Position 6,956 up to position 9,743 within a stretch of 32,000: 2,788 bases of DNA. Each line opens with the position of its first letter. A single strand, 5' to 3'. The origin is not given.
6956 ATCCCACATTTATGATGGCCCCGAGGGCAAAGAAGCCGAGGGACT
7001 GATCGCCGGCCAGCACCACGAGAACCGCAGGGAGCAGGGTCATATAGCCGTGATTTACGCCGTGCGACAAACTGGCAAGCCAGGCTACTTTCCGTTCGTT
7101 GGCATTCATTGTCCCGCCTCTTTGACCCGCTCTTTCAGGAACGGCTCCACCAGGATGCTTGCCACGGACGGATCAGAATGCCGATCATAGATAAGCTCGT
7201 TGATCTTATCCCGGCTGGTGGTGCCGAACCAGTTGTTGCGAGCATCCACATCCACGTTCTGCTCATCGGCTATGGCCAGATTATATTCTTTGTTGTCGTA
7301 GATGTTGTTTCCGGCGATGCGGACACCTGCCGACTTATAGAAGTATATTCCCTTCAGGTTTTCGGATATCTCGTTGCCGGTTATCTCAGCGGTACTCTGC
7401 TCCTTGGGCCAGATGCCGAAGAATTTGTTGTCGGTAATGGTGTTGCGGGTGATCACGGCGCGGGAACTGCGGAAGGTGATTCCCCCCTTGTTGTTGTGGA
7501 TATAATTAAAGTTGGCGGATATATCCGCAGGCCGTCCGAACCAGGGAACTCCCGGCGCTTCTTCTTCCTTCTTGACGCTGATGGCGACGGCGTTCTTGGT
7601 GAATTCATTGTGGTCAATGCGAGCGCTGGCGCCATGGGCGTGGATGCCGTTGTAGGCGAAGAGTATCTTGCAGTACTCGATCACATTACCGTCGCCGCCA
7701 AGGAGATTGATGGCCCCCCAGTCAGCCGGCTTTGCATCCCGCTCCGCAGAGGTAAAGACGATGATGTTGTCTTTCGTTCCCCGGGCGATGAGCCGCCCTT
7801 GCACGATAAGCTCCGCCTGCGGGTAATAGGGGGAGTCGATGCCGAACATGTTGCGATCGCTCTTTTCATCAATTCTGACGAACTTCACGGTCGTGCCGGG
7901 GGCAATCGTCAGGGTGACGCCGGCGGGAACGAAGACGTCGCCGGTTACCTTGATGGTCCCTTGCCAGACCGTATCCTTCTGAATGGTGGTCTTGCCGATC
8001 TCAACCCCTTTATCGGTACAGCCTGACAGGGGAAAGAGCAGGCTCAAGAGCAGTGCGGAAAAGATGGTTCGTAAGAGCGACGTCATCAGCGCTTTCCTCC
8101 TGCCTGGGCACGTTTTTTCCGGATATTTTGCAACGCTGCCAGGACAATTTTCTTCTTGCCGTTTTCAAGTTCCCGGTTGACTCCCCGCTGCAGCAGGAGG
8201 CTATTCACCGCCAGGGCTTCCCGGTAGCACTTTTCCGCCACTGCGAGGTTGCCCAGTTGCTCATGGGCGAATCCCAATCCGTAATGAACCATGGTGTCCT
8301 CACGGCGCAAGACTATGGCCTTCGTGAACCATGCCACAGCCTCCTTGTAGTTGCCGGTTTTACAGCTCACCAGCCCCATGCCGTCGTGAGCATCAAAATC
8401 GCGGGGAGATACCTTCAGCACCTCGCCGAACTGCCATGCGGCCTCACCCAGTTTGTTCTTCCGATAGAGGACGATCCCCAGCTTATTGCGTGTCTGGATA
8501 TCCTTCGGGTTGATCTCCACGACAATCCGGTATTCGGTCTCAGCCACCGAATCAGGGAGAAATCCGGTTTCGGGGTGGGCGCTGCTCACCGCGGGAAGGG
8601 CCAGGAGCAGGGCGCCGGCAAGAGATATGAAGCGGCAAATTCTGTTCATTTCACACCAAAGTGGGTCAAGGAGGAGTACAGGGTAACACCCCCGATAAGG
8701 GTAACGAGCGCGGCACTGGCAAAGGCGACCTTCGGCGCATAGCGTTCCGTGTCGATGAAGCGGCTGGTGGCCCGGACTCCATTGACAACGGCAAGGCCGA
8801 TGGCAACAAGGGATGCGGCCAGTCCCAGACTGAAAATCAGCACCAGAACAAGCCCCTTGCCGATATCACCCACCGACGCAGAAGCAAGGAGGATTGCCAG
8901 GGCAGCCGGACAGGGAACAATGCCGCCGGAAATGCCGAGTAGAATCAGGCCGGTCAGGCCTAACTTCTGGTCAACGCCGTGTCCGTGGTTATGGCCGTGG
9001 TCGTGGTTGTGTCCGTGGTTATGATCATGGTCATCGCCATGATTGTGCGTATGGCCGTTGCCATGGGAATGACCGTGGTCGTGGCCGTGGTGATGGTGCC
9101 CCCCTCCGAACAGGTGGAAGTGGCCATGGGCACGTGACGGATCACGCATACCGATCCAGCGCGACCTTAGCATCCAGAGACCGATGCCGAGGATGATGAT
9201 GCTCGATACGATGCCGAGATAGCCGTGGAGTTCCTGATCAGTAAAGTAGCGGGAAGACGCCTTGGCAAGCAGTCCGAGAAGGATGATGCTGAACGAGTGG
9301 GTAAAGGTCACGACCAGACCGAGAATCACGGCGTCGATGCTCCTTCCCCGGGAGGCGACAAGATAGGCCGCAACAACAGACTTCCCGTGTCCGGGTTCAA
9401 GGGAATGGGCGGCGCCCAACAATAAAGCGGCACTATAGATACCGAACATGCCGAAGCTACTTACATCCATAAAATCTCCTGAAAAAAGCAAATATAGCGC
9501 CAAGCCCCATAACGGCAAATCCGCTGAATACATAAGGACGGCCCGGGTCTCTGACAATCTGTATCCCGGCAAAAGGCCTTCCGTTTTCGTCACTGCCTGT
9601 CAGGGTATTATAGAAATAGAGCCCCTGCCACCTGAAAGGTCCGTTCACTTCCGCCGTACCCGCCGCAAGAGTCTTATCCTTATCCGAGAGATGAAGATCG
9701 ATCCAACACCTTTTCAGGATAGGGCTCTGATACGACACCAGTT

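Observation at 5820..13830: Seven-gene translationally coupled envelope operon that fits no characterised system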

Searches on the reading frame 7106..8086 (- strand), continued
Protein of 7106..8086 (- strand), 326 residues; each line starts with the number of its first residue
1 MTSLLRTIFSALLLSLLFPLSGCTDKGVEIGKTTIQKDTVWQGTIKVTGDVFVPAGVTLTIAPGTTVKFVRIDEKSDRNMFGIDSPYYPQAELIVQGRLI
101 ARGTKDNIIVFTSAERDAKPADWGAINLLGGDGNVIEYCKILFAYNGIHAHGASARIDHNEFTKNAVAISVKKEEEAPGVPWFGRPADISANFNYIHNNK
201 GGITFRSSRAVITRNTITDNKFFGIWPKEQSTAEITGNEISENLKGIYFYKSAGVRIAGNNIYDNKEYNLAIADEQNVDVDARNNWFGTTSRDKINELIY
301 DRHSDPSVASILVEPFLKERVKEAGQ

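Call 64: find_encoding_contigs(protein=P0281, flank=9000, max_places=1)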
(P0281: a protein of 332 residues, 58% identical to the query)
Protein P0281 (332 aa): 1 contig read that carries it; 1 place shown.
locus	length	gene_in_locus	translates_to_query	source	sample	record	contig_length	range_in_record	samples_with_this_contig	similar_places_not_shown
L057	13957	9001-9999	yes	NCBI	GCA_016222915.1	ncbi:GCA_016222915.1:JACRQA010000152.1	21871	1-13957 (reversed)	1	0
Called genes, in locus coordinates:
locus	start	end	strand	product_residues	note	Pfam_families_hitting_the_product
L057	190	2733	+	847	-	PF28492:Beta_helix_4 (faint), PF13229:Beta_helix, PF05048:NosD, PF13229:Beta_helix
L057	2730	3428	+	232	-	PF10670:DUF4198 (faint), PF13620:CarboxypepD_reg (faint)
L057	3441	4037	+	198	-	PF04069:OpuAC (faint)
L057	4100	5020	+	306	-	PF05140:ResB (faint)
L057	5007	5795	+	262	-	PF03824:NicO, PF13386:DsbD_2 (faint)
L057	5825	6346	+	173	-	PF21033:RMD1-3 (faint), PF13432:TPR_16 (weak), PF13414:TPR_11 (weak), PF07719:TPR_2 (weak), PF13424:TPR_12, PF13414:TPR_11, PF00515:TPR_1 (weak), PF13181:TPR_8 (weak), +7 more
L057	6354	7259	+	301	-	PF12974:Phosphonate-bd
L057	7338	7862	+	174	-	-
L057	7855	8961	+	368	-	-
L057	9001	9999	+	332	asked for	PF28492:Beta_helix_4, PF05048:NosD, PF13229:Beta_helix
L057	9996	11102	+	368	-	PF07690:MFS_1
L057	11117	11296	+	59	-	-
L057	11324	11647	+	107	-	PF05402:PqqD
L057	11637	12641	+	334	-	PF04055:Radical_SAM, PF13186:SPASM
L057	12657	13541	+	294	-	PF13186:SPASM (weak)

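Call 65: find_encoding_contigs(protein=P0218, flank=9000, max_places=1)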
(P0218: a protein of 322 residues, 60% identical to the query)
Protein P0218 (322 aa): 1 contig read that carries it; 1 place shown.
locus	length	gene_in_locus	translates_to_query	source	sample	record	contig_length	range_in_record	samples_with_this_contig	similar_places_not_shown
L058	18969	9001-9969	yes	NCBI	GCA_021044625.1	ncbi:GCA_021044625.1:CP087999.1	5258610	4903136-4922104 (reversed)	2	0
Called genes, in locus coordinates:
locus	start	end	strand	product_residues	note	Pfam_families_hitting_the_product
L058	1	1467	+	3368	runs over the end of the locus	PF06739:SBBP (faint), PF25833:Fn3_SaeA_3rd (faint), PF00041:fn3 (weak), PF05345:He_PIG, PF17963:Big_9 (weak), PF05345:He_PIG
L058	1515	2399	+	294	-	PF10670:DUF4198 (faint), PF13620:CarboxypepD_reg (faint)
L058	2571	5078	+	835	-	PF28492:Beta_helix_4 (faint), PF13229:Beta_helix (weak), PF05048:NosD, PF13229:Beta_helix, PF05048:NosD (weak), PF13229:Beta_helix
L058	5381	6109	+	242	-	PF13620:CarboxypepD_reg (weak)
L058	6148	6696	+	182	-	PF04069:OpuAC (weak)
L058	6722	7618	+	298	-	PF05140:ResB (faint)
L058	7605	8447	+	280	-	-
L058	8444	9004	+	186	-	PF13414:TPR_11 (faint), PF14559:TPR_19 (faint), PF07719:TPR_2 (faint), PF13428:TPR_14 (faint), PF13431:TPR_17 (faint), PF00515:TPR_1 (faint), PF13432:TPR_16, PF13424:TPR_12, +3 more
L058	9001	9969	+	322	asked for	PF28492:Beta_helix_4, PF05048:NosD, PF13229:Beta_helix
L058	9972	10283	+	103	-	PF05402:PqqD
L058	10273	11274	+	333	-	PF04055:Radical_SAM, PF13186:SPASM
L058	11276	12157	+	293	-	PF13186:SPASM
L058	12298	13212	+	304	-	PF12974:Phosphonate-bd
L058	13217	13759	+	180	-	-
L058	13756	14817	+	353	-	PF04143:Sulf_transp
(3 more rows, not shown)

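Call 72: predict_structure(alignment_id=A3)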
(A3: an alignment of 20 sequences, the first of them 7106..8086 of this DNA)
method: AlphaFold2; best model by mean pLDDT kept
length: 326 residues; sequences in the alignment: 20
mean_pLDDT: 91.2   pTM: 0.86
mean pLDDT of the five models: 91.2, 90.8, 90.7, 90.5, 89.9
residues with pLDDT >= 90: 254; 70-90: 45; 50-70: 21; < 50: 6
segments of 3 or more residues with pLDDT < 50: 21-24
pLDDT, mean of each block of 10 residues (from residue 1): 67 62 66 96 96 98 98 82 58 96 98 94 94 97 97 98 98 90 95 98 97 98 96 97 97 93 98 88 96 95 92 96 88
secondary structure, 60 per line:
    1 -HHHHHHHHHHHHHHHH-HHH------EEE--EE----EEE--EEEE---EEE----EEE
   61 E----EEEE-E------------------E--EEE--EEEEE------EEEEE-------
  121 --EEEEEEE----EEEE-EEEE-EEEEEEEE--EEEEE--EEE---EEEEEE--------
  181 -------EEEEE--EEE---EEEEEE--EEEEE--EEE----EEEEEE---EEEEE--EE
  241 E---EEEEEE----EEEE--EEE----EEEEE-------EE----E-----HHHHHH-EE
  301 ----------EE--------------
elements in order: H2-17 E28-30 E39-41 E44-47 E51-53 E58-61 E66-69 E93-95 E98-102 E109-113 E123-129 E134-137 E139-142 E144-151 E154-158 E161-163 E167-172 E188-192 E195-197 E201-206 E209-213 E216-218 E223-228 E232-236 E239-241 E245-250 E255-258 E261-263 E268-272 H292-297

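Call 75: fold_search(model_id=the predicted structure, library=pdb)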
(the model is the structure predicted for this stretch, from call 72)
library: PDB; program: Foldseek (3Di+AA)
matches with E <= 10: 364; with E <= 0.001: 2
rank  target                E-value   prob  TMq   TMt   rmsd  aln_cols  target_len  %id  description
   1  6k0v_A                4.2e-04  0.98  0.27  0.18  13.5       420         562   12  Catalytic domain of GH87 alpha-1,3-glucanase D1069A in complex with tetrasaccharides (released 2019-12-25)
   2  4ozy                  4.4e-04  1.00  0.53  0.42  10.2       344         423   11  Crystal Structure of the periplasmic alginate epimerase AlgG T265N mutant (released 2015-03-04)
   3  5lw3                  1.2e-03  1.00  0.48  0.42  10.2       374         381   14  Azotobacter vinelandii Mannuronan C-5 epimerase AlgE6 A-module (released 2017-10-25)
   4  4nk6                  1.8e-03  1.00  0.47  0.37   9.0       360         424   13  Crystal Structure of the periplasmic alginate epimerase AlgG (released 2014-01-15)
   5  4nk8                  2.9e-03  1.00  0.42  0.33  13.0       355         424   12  Crystal Structure of the periplasmic alginate epimerase AlgG D317A mutant (released 2014-01-15)
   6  4ozz                  3.5e-03  1.00  0.46  0.36  12.8       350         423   10  Crystal Structure of the periplasmic alginate epimerase AlgG T265N T268M double mutant (released 2015-03-04)
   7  6k0q_A                4.2e-03  0.94  0.30  0.20  12.9       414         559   13  Catalytic domain of GH87 alpha-1,3-glucanase D1068A in complex with nigerose (released 2019-12-25)
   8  3jur_D                5.1e-03  0.99  0.39  0.31   9.9       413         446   10  The crystal structure of a hyperthermoactive Exopolygalacturonase from Thermotoga maritima (released 2009-11-17)
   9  3jur_A                6.2e-03  0.97  0.35  0.28  10.7       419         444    9  The crystal structure of a hyperthermoactive Exopolygalacturonase from Thermotoga maritima (released 2009-11-17)
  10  8hui_C                1.2e-02  0.66  0.23  0.20  12.9       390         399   12  Crystal structure of DFA I-forming Inulin Lyase from Streptomyces peucetius subsp. caesius ATCC 27952 in complex with  (released 2023-12-27)
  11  2xc1_A                1.3e-02  0.51  0.24  0.15  14.3       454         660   10  Full-length Tailspike Protein Mutant Y108W of Bacteriophage P22 (released 2011-05-04)
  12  5zkw_B                1.5e-02  0.91  0.32  0.26  11.6       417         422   12  Crystal structure of DFA-IIIase from Arthrobacter chlorophenolicus A6 in complex with GF2 (released 2018-12-19)
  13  2pyh_A                1.8e-02  1.00  0.43  0.38   8.5       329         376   16  Azotobacter vinelandii Mannuronan C-5 epimerase AlgE4 A-module complexed with mannuronan trisaccharide (released 2008-05-27)
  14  1tsp                  1.8e-02  0.33  0.21  0.14  15.6       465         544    8  CRYSTAL STRUCTURE OF P22 TAILSPIKE PROTEIN: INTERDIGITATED SUBUNITS IN A THERMOSTABLE TRIMER (released 1995-09-15)
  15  5zkw_A                2.0e-02  0.87  0.32  0.27  10.8       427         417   10  Crystal structure of DFA-IIIase from Arthrobacter chlorophenolicus A6 in complex with GF2 (released 2018-12-19)
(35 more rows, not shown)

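Call 97: find_encoding_contigs(protein=P0304, flank=8000, max_places=1)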
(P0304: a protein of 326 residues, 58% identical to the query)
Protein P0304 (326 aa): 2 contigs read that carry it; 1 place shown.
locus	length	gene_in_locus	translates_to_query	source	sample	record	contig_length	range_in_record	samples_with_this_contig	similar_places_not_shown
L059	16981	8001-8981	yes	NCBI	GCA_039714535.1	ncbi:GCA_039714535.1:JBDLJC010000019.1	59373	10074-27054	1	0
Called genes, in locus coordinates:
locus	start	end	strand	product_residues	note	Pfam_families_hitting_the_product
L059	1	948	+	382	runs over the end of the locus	PF02684:LpxB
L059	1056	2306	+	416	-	PF13620:CarboxypepD_reg (faint), PF00691:OmpA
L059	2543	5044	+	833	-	PF28492:Beta_helix_4 (weak), PF13229:Beta_helix, PF05048:NosD, PF13229:Beta_helix, PF05048:NosD, PF13229:Beta_helix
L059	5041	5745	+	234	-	PF13620:CarboxypepD_reg (faint)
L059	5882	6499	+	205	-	PF13428:TPR_14 (faint)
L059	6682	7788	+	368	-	-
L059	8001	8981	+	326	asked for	PF05048:NosD, PF13229:Beta_helix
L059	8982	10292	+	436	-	PF07690:MFS_1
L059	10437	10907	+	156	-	PF17775:YchJ_M-like, PF02810:SEC-C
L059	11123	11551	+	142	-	-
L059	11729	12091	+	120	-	-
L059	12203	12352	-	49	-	-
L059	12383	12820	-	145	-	-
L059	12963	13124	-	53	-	-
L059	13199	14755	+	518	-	PF24575:TPR_Slam, PF13424:TPR_12, PF13432:TPR_16, PF13414:TPR_11, PF00515:TPR_1, PF07719:TPR_2, PF13432:TPR_16, PF13414:TPR_11, +33 more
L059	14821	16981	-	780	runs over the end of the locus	PF00092:VWA (weak)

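Call 98: find_encoding_contigs(protein=P0284, flank=8000, max_places=1)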
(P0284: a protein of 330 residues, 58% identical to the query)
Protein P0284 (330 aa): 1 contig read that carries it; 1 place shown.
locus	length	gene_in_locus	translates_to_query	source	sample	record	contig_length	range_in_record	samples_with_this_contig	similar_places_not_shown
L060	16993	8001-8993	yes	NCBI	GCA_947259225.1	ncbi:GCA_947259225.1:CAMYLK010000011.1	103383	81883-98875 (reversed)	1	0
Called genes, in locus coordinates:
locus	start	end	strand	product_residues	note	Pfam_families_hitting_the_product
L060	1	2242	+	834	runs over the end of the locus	PF28492:Beta_helix_4 (faint), PF05048:NosD (weak), PF13229:Beta_helix, PF01696:Adeno_E1B_55K (faint), PF05048:NosD, PF13229:Beta_helix, PF05048:NosD, PF13229:Beta_helix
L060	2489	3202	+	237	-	PF13620:CarboxypepD_reg (weak)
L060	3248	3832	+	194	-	PF04069:OpuAC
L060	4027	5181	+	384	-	PF10670:DUF4198 (faint), PF13620:CarboxypepD_reg (weak)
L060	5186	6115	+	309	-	PF28492:Beta_helix_4, PF05048:NosD, PF13229:Beta_helix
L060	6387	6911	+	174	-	-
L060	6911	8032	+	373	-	PF04143:Sulf_transp (faint)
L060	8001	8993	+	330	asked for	PF28492:Beta_helix_4 (weak), PF05048:NosD, PF13229:Beta_helix (faint)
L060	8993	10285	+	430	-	PF07690:MFS_1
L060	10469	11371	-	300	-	PF10670:DUF4198 (faint), PF13620:CarboxypepD_reg (faint)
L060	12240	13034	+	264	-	PF12974:Phosphonate-bd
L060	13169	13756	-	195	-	PF04069:OpuAC (weak)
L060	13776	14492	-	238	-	PF28492:Beta_helix_4 (weak), PF13229:Beta_helix (weak)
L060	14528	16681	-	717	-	PF10670:DUF4198 (faint), PF13620:CarboxypepD_reg (faint), PF28492:Beta_helix_4 (weak)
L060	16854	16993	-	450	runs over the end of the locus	PF10670:DUF4198 (faint), PF13620:CarboxypepD_reg (faint)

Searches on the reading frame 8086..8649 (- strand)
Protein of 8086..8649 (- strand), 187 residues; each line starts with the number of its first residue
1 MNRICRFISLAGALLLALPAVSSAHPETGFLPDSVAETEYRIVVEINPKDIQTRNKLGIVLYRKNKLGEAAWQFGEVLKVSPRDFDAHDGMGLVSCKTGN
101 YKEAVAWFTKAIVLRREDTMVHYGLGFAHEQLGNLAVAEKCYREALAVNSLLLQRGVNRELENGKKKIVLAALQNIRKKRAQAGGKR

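Call 3: search_protein_families(library=pfam, proteins=[window:8086-8649:-], max_evalue=0.01)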
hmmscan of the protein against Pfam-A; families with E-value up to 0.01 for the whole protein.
window:8086-8649:- (187 aa): 14 families
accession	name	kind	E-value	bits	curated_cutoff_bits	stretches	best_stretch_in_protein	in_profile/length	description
PF07719.23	TPR_2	-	1.1e-16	59.9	27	2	121-149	3-31/34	Tetratricopeptide repeat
PF13414.12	TPR_11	-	1e-15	57.5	26.8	1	94-133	3-42/42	TPR repeat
PF00515.34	TPR_1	-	9.9e-12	44.6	27.8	1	121-149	3-31/34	Tetratricopeptide repeat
PF13424.12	TPR_12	-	1e-09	38.9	30.1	1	90-148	8-74/77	Tetratricopeptide repeat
PF13432.12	TPR_16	-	2.3e-09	38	32.7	2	56-113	2-59/65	Tetratricopeptide repeat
PF13374.12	TPR_10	-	3.4e-09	36.9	27.5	0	92-117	9-34/42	Tetratricopeptide repeat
PF13181.12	TPR_8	-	1.6e-08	34.5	25.7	1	122-149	4-31/34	Tetratricopeptide repeat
PF13431.12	TPR_17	-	9.7e-08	32.2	24.4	0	43-70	5-32/34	Tetratricopeptide repeat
PF13428.12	TPR_14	-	1.7e-06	28.6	23.5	0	122-148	4-30/44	Tetratricopeptide repeat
PF13176.12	TPR_7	-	2.2e-05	24.6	27.9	0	87-118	1-32/36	Tetratricopeptide repeat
PF24575.1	TPR_Slam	-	6e-05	23.9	35.2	0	36-74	66-104/104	Surface lipoprotein assembly modifier, N-terminal TPR repeats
PF13371.12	TPR_9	-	0.0013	19.1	35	0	44-88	22-66/73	Tetratricopeptide repeat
PF14559.12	TPR_19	-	0.002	18.9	25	0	99-147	5-53/68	Tetratricopeptide repeat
PF25064.1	ARM_TT21_5th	-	0.0064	17.2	27.8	0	60-135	10-88/117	TT21 fifth ARM repeats domain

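Call 4: search_protein_families(library=ncbifam, proteins=[window:8086-8649:-], max_evalue=0.01)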
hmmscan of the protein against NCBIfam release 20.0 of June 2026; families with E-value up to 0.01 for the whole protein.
window:8086-8649:- (187 aa): 12 families
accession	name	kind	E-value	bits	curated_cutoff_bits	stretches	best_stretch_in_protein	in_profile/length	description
NF040959.1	MamA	equivalog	9.4e-12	44.8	200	1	41-146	95-200/204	magnetosome protein MamA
TIGR02521.1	type_IV_pilW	equivalog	1.2e-10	41.3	154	2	36-112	50-126/234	type IV pilus biogenesis/stability protein PilW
TIGR02917.1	PEP_TPR_lipo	equivalog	3.4e-08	31.8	312.2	1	36-146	484-594/899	XrtA/PEP-CTERM system TPR-repeat protein PrsT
TIGR02552.1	LcrH_SycD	equivalog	8.6e-08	32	104.8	1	40-148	7-115/136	SycD/LcrH family type III secretion system chaperone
NF033762.1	social_mot_Tgl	equivalog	6.2e-07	29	225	1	36-138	50-155/252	social motility TPR repeat lipoprotein Tgl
NF047371.1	FlcA_CTERM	equivalog_domain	8.7e-06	24.5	300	1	36-112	458-534/646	periplasmic flagellar collar protein FlcA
NF052243.1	T4PFormProtSgmX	equivalog_domain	0.00021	19.7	1800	1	37-138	23-117/1065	type IV pili formation protein SgmX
NF052415.1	T3SS_chap_SctY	equivalog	0.00034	21.1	70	1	57-147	12-105/106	type III secretion apparatus assembly chaperone SctY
NF002725.1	PRK02603.1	equivalog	0.0014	18.7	143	0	92-153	42-106/173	photosystem I assembly protein Ycf3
NF033920.0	C39_PA2778_fam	equivalog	0.0018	17.7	150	1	69-148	174-253/255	PA2778 family cysteine peptidase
NF033758.1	gliding_GltE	equivalog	0.0033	16.5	225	1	45-162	216-333/411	adventurous gliding motility TPR repeat lipoprotein GltE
TIGR00540.1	TPR_hemY_coli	hypoth_equivalog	0.0098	14.7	142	0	77-145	318-385/385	heme biosynthesis-associated TPR protein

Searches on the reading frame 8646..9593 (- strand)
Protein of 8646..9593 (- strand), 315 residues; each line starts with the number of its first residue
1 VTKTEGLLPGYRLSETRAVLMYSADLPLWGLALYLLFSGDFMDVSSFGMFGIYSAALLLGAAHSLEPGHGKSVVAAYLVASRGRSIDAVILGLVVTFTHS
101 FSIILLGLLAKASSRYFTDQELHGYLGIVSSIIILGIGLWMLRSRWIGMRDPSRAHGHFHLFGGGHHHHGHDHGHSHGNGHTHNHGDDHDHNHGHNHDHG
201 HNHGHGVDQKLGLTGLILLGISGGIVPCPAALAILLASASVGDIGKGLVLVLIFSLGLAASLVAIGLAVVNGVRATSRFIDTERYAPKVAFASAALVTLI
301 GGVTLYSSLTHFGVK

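Call 3: search_protein_families(library=pfam, proteins=[window:8646-9593:-], max_evalue=0.01)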
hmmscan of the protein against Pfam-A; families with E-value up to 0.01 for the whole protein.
window:8646-9593:- (315 aa): 3 families
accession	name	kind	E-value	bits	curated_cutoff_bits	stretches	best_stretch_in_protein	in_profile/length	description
PF03824.22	NicO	-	6.8e-13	49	27.7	1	53-285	5-256/287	High-affinity nickel-transport protein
PF13386.12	DsbD_2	-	6.9e-07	29.8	24.9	1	212-271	117-176/199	Cytochrome C biogenesis protein transmembrane region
PF02535.28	Zip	-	0.00017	21.4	35.1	1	165-269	122-196/323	ZIP Zinc transporter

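Call 4: search_protein_families(library=ncbifam, proteins=[window:8646-9593:-], max_evalue=0.01)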
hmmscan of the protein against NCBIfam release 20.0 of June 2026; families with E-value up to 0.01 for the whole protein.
window:8646-9593:- (315 aa): 1 family
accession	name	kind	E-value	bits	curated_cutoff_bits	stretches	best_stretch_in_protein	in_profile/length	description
NF007454.0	PRK10019.1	subfamily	5.2e-44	150.6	195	1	54-303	18-272/283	nickel/cobalt efflux transporter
